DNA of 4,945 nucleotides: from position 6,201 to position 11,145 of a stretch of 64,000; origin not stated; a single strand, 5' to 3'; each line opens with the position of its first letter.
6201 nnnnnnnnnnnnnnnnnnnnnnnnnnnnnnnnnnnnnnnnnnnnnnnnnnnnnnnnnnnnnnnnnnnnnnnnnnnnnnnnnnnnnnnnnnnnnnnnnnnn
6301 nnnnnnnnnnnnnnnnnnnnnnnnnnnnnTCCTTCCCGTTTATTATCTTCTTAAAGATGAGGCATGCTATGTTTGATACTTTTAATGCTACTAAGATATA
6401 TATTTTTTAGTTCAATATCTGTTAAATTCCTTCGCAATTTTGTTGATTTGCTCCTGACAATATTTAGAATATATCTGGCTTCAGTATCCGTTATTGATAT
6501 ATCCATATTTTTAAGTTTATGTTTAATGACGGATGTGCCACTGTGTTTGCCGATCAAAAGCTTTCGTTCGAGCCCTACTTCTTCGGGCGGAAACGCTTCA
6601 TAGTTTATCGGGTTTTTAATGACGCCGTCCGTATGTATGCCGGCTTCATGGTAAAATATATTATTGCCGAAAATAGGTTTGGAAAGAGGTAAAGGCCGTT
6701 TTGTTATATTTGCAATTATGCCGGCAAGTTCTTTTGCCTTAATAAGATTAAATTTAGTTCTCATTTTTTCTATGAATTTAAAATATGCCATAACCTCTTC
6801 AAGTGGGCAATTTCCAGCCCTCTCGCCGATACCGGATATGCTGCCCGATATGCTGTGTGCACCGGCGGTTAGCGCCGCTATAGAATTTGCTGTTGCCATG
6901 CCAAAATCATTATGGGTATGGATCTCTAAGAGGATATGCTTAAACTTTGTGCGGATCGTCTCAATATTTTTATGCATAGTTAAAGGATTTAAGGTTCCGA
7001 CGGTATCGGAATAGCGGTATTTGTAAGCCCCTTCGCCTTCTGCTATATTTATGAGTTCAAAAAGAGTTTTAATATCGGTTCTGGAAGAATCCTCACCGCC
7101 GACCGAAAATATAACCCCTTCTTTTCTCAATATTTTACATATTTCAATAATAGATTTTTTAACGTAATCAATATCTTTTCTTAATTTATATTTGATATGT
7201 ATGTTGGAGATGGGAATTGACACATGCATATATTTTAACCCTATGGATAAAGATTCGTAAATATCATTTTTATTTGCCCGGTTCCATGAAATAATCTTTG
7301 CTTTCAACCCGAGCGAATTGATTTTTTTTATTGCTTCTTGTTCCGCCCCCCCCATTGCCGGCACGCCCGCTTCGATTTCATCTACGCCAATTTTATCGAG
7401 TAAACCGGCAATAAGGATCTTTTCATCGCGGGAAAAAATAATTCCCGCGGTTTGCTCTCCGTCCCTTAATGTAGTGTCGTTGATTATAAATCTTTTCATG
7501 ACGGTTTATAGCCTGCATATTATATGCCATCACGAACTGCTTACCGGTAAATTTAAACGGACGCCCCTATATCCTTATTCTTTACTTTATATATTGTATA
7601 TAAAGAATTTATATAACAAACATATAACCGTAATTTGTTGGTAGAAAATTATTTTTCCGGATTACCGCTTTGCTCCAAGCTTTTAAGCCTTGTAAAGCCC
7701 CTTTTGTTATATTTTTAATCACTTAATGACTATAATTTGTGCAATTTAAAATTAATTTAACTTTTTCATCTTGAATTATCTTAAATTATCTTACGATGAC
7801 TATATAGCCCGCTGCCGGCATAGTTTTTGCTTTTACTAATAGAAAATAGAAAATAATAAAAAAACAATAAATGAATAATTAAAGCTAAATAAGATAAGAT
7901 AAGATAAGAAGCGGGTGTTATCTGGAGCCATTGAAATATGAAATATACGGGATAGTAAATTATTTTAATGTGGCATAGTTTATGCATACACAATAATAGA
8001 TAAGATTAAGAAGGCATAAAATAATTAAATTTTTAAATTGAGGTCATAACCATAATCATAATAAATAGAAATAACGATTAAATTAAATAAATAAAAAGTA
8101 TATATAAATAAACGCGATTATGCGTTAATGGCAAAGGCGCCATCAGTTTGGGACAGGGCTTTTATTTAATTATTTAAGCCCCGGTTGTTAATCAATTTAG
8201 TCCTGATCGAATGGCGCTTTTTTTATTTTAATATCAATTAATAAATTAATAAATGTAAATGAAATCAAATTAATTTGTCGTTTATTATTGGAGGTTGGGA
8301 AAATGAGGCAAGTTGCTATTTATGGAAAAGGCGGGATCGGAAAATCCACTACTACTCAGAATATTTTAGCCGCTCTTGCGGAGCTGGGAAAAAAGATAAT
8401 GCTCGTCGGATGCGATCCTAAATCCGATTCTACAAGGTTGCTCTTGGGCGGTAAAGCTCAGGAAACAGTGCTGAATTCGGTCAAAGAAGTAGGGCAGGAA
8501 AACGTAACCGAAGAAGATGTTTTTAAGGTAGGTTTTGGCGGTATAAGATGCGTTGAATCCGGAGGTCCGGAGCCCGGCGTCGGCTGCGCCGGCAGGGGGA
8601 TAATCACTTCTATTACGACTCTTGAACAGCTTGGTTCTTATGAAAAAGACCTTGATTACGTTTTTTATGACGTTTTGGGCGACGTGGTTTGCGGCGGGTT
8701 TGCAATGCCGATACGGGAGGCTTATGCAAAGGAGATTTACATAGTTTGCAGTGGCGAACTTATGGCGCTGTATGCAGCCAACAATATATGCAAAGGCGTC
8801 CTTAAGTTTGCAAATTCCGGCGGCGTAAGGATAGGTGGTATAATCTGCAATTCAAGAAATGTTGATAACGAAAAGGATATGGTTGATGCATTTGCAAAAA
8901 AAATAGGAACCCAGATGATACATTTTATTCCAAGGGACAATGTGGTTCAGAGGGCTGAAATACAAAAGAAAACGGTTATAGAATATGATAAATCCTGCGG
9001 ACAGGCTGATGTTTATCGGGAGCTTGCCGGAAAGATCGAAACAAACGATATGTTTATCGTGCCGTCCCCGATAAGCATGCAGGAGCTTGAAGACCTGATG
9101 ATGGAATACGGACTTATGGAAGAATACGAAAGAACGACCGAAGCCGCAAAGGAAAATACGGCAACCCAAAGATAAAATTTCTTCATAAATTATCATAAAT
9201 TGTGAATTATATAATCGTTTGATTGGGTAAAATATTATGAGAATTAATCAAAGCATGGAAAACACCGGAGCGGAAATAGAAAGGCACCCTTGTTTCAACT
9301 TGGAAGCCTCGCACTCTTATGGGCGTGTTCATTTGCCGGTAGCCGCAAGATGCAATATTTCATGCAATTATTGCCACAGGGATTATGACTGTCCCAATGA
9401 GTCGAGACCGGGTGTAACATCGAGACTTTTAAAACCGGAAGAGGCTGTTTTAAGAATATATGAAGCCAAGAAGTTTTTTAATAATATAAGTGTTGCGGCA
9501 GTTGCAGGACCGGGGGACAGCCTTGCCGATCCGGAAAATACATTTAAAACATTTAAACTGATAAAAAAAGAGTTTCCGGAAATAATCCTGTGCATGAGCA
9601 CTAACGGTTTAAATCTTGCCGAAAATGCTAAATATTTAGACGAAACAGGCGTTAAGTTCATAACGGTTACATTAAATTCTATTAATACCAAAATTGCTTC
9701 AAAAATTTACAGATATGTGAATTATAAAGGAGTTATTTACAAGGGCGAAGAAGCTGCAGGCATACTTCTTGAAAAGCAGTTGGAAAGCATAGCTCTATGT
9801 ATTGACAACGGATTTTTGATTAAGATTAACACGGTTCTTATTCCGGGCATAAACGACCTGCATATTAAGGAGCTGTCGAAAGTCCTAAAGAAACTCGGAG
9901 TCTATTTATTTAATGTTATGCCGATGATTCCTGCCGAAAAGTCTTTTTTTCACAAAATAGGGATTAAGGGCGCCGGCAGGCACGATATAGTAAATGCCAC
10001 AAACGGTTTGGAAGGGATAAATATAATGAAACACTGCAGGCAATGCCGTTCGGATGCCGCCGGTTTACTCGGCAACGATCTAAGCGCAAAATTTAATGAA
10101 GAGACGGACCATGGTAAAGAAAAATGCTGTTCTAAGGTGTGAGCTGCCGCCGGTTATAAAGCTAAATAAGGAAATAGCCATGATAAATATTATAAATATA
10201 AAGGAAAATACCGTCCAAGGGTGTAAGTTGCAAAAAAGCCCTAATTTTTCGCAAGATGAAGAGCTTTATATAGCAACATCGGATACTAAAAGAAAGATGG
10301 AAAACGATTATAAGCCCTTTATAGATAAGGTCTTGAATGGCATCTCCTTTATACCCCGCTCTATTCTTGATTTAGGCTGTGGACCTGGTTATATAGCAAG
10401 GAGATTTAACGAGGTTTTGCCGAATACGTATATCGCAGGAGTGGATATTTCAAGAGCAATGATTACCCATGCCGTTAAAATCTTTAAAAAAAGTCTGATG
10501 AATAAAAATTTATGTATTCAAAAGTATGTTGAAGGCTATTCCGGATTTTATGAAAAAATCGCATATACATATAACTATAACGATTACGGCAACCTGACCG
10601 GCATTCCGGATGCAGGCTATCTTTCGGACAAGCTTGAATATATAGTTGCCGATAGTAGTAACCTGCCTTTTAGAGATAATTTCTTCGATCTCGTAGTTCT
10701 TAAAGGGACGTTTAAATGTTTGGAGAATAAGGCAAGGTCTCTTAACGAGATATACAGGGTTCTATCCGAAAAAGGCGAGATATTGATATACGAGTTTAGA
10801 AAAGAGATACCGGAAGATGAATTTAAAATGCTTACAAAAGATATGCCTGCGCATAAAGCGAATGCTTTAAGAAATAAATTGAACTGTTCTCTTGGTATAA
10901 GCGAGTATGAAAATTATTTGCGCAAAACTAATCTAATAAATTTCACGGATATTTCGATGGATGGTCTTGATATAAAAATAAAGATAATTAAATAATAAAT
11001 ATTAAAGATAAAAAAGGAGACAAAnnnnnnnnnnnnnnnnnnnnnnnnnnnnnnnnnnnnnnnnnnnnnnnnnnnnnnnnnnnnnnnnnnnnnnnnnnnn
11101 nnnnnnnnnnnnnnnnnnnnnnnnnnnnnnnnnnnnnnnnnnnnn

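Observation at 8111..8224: Possible ANTAR-type antitermination leader immediately upstream of nifH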

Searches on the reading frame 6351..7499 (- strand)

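Call 7: search_protein_families(library=pfam, proteins=[window:6351-7499:-])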
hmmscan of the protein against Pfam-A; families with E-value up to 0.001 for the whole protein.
window:6351-7499:- (382 aa): 2 families
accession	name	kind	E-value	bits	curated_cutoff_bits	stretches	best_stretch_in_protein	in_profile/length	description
PF00682.25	HMGL-like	-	7.7e-73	245.5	29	1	4-258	2-256/260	HMGL-like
PF22617.1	HCS_D2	-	1.1e-22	80.6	27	1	276-350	1-76/82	Homocitrate synthase post-HMGL domain-like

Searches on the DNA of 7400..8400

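Call 5: search_rna_families(source=window, start=7400, end=8400, threshold=evalue, max_evalue=10, show_alignments=3)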
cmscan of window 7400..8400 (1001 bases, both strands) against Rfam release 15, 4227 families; matches with E-value up to 10: 2.
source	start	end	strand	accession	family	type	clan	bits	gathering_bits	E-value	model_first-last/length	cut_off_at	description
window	8132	8264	+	RF02469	Ms_IGR-7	Gene; sRNA;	-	17.8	45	0.85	1-118/118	no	Actinobacteria sRNA Ms_IGR-7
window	7547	7632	-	RF02076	STnc100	Gene; sRNA;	-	17.3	47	0.34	1-206/206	no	Gammaproteobacterial sRNA STnc100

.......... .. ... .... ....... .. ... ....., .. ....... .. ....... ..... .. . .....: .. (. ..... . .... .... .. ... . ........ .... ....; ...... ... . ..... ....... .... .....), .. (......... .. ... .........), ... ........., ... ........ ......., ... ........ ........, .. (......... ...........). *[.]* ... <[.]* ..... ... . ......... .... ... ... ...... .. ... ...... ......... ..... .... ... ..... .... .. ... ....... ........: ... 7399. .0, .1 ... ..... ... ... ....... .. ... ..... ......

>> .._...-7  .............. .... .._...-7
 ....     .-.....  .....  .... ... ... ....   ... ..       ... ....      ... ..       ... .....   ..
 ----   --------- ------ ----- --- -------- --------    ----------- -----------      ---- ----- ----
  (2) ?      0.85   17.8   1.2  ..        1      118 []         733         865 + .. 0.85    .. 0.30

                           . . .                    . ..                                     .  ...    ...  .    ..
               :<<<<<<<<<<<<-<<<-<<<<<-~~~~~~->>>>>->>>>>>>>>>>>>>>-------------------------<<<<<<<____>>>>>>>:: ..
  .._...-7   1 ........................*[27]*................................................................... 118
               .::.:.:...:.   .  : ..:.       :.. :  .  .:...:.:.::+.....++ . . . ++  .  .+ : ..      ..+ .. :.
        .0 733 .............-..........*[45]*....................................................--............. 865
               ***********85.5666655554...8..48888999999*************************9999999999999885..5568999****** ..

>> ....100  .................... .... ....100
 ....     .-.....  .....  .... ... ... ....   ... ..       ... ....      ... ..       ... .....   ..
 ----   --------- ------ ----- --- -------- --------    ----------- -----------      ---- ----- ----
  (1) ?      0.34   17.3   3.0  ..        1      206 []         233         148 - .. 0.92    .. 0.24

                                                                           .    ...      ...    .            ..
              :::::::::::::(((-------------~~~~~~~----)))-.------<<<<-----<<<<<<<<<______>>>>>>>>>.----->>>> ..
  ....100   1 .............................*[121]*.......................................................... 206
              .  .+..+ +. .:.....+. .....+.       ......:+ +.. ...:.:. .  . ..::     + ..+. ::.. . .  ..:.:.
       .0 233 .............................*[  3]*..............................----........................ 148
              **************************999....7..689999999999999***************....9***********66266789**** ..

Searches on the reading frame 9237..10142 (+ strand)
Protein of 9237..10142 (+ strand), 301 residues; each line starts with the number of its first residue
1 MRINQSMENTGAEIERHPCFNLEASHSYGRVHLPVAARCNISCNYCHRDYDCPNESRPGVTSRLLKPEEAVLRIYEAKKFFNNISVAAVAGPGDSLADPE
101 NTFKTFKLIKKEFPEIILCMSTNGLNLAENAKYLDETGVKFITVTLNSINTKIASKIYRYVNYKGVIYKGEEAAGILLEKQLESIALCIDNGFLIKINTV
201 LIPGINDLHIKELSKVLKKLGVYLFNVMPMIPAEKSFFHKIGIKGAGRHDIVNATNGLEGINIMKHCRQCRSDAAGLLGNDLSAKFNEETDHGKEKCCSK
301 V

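Call 7: search_protein_families(library=pfam, proteins=[window:9237-10142:+])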
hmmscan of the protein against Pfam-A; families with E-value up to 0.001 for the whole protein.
window:9237-10142:+ (301 aa): 1 family
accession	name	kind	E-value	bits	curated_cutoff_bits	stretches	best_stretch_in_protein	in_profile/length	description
PF04055.27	Radical_SAM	-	2.7e-19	70.4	29.5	1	35-214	3-163/166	Radical SAM superfamily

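Call 57: search_protein_families(library=ncbifam, proteins=[window:9237-10139:+], max_evalue=0.00001)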
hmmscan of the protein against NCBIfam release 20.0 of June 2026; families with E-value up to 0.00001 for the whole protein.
window:9237-10139:+ (301 aa): 6 families
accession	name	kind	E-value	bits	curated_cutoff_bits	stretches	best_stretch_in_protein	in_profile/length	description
TIGR01290.1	nifB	equivalog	2.9e-98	329.5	343.65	1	11-290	6-288/441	nitrogenase cofactor biosynthesis protein NifB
TIGR02666.1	moaA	equivalog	3.3e-15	55.9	284.05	1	32-224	13-187/336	GTP 3',8-cyclase MoaA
TIGR02668.1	moaA_archaeal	equivalog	1.8e-12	46.9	325.25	1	31-233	12-189/303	GTP 3',8-cyclase MoaA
NF001199.0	PRK00164.2-1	equivalog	2.5e-11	43.3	231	1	33-224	16-182/308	GTP 3',8-cyclase MoaA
TIGR04317.1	W_rSAM_matur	equivalog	7e-09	35.2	380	1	30-246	5-200/349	tungsten cofactor oxidoreductase radical SAM maturase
NF038283.1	viperin_w_prok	equivalog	7.8e-08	31.8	180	1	35-236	8-194/281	viperin family antiviral radical SAM protein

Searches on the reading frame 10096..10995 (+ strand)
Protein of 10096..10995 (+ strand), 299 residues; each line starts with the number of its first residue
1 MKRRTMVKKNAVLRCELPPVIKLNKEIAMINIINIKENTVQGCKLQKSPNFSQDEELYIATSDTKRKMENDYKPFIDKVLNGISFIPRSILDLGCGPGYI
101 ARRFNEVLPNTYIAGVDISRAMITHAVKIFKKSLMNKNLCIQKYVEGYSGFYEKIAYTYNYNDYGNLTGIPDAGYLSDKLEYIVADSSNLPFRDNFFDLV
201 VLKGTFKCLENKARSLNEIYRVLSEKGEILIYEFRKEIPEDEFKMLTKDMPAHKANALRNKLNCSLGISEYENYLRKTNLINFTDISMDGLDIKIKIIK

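Call 7: search_protein_families(library=pfam, proteins=[window:10096-10995:+])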
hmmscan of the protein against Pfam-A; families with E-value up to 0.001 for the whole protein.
window:10096-10995:+ (299 aa): 8 families
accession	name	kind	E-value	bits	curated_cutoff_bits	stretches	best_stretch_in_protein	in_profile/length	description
PF13847.12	Methyltransf_31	-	1.5e-17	64.1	27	2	180-251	56-127/145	Methyltransferase domain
PF08241.18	Methyltransf_11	-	2.2e-17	63.9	21.2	1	180-231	44-95/95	Methyltransferase domain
PF13649.12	Methyltransf_25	-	2.2e-16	60.7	27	2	90-133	1-44/97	Methyltransferase domain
PF08242.18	Methyltransf_12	-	3.9e-11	44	30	1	91-132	1-42/98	Methyltransferase domain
PF01209.24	Ubie_methyltran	-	8.6e-11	42.1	20.1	1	176-237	98-157/233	ubiE/COQ5 methyltransferase family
PF13489.12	Methyltransf_23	-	1.7e-09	38.1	27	1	67-280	4-159/164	Methyltransferase domain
PF05175.20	MTS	-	0.00015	21.9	23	1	88-137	33-82/170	Methyltransferase small domain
PF13679.12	Methyltransf_32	-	0.00034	21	27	1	77-142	14-85/143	Methyltransferase domain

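Call 57: search_protein_families(library=ncbifam, proteins=[window:10096-10992:+], max_evalue=0.00001)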
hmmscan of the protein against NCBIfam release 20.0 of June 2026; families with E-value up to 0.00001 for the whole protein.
window:10096-10992:+ (299 aa): 24 families
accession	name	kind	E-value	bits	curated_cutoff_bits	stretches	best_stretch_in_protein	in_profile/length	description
TIGR01934.1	MenG_MenH_UbiE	subfamily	9.2e-15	54.5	158.35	1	177-237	87-147/223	ubiquinone/menaquinone biosynthesis methyltransferase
NF001244.0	PRK00216.1-5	equivalog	3.5e-14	52.6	216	1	176-237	98-159/236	bifunctional demethylmenaquinone methyltransferase/2-methoxy-6-polyprenyl-1,4-benzoquinol methylase UbiE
TIGR02072.1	BioC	equivalog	1.4e-13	51.2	184.95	1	50-131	1-79/244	malonyl-ACP O-methyltransferase BioC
NF045667.1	MTase_DVU1556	equivalog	1.2e-11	44.5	155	1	179-241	67-129/213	DVU_1556 family methyltransferase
NF047649.1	MTase_UXPK_star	exception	2.3e-11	43.3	460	1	180-268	130-208/283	methyltransferase/UXPK-star double selenoprotein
NF001240.0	PRK00216.1-1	equivalog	8.3e-11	41.4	378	1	178-240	115-177/251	bifunctional demethylmenaquinone methyltransferase/2-methoxy-6-polyprenyl-1,4-benzoquinol methylase UbiE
NF001242.0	PRK00216.1-3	equivalog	2.8e-10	40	351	1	176-236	120-180/258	bifunctional demethylmenaquinone methyltransferase/2-methoxy-6-polyprenyl-1,4-benzoquinol methylase UbiE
NF041537.1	ArsM_AhpD_UU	exception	2.9e-10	39.4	510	1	179-233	128-182/345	arsenite methyltransferase/AhpD domain selenoprotein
NF040539.1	AST_met_ArsM_2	exception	8.4e-09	35.6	240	0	176-232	108-164/262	putative arsinothricin biosynthesis methyltransferase ArsM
NF001241.0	PRK00216.1-2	equivalog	1.9e-08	34.2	327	1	89-237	54-153/231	demethylmenaquinone methyltransferase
NF008300.0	PRK11088.1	equivalog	2.6e-08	33.7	303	0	72-132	67-134/272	23S rRNA (guanine(745)-N(1))-methyltransferase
NF041536.1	ArsM_DUF2284_UU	exception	1.7e-07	30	575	1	180-232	129-181/459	arsenite methyltransferase/DUF2284 domain selenoprotein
NF007610.0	PRK10258.1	equivalog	3.5e-07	29.8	342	0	89-127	45-81/251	malonyl-ACP O-methyltransferase BioC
NF043040.1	corrin_prot_MT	hypoth_equivalog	4.3e-07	29.6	180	0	88-139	43-92/216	corrinoid protein-associated methyltransferase CpaM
NF004452.0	PRK05785.1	equivalog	4.7e-07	29.5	207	0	87-127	52-91/228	hypothetical protein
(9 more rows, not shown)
